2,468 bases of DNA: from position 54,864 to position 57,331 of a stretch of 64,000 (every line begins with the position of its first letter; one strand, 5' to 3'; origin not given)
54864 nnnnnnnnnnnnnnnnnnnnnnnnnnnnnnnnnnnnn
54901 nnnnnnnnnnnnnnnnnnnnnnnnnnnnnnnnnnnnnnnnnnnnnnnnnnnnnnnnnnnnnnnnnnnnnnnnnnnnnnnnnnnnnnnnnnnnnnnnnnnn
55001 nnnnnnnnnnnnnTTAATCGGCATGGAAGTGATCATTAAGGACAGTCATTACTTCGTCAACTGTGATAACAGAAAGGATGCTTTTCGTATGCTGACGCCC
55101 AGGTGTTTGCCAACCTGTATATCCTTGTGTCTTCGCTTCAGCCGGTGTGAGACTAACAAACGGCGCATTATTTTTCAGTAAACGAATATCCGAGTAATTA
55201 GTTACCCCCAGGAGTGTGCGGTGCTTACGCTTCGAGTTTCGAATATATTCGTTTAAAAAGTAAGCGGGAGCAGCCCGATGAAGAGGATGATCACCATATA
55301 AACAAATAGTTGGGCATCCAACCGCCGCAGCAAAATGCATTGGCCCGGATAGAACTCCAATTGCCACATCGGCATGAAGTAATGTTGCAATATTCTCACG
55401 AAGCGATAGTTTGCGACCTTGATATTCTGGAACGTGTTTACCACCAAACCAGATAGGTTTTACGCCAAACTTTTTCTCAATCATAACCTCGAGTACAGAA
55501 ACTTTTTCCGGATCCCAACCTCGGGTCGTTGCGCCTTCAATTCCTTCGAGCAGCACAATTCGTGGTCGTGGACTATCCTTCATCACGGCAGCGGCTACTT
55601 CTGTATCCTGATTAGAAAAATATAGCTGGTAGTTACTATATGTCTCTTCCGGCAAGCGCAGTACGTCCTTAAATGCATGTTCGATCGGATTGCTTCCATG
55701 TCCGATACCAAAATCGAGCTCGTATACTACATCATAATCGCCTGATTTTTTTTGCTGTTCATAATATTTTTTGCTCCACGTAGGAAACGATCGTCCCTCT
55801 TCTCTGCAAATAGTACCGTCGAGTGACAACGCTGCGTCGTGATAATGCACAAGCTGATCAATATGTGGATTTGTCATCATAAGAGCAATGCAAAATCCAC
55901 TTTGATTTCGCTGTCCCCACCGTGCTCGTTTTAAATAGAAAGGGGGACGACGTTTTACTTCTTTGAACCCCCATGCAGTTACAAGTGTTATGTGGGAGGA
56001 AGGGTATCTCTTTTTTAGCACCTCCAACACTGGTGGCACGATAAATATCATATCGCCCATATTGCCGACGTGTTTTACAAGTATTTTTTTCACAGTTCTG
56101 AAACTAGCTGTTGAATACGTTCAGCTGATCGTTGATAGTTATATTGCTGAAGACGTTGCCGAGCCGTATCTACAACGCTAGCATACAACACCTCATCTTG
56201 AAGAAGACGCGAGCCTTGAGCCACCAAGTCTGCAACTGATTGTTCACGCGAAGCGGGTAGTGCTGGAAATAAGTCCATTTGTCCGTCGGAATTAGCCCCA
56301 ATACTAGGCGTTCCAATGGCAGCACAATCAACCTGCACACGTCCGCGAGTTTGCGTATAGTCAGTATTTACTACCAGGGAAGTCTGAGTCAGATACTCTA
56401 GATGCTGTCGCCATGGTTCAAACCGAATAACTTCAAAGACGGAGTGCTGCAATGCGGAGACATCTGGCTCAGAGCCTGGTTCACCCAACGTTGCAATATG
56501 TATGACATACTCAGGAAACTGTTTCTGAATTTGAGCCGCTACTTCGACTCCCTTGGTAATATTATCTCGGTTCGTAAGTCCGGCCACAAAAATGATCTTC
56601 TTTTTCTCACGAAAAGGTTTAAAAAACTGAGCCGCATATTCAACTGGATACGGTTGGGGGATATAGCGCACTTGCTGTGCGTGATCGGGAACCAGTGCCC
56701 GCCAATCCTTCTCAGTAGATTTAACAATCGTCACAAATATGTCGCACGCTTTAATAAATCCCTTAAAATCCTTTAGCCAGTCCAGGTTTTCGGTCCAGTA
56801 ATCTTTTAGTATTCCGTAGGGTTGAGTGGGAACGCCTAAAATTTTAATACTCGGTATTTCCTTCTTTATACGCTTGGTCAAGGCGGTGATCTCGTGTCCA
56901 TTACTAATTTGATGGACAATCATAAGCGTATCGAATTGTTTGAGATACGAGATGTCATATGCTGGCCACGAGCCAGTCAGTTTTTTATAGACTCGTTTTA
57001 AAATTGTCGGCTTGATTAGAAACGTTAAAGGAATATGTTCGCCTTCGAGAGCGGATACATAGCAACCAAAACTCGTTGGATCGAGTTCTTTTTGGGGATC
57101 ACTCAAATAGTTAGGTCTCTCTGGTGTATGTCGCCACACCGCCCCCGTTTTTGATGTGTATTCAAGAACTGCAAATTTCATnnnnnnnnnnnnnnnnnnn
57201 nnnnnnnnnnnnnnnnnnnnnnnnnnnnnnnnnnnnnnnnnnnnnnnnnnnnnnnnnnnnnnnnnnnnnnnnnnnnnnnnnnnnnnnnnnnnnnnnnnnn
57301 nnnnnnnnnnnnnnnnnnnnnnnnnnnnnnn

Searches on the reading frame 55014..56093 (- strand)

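Call 59: search_protein_families(library=pfam, proteins=[window:55014-56093:-], max_evalue=0.001)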
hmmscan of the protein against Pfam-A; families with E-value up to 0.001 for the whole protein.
window:55014-56093:- (359 aa): 1 family
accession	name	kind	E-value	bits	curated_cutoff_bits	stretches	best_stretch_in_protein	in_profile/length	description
PF01075.23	Glyco_transf_9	-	2.1e-09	37.5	22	1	228-286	171-229/247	Glycosyltransferase family 9 (heptosyltransferase)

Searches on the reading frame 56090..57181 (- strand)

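Call 59: search_protein_families(library=pfam, proteins=[window:56090-57181:-], max_evalue=0.001)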
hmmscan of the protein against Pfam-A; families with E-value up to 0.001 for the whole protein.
window:56090-57181:- (363 aa): 2 families
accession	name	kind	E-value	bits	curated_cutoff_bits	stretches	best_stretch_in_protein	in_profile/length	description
PF00534.26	Glycos_transf_1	-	1.4e-05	25.1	26.4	1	191-334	13-163/172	Glycosyl transferases group 1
PF13692.12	Glyco_trans_1_4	-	0.00012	22.8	27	1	194-301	2-111/142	Glycosyl transferases group 1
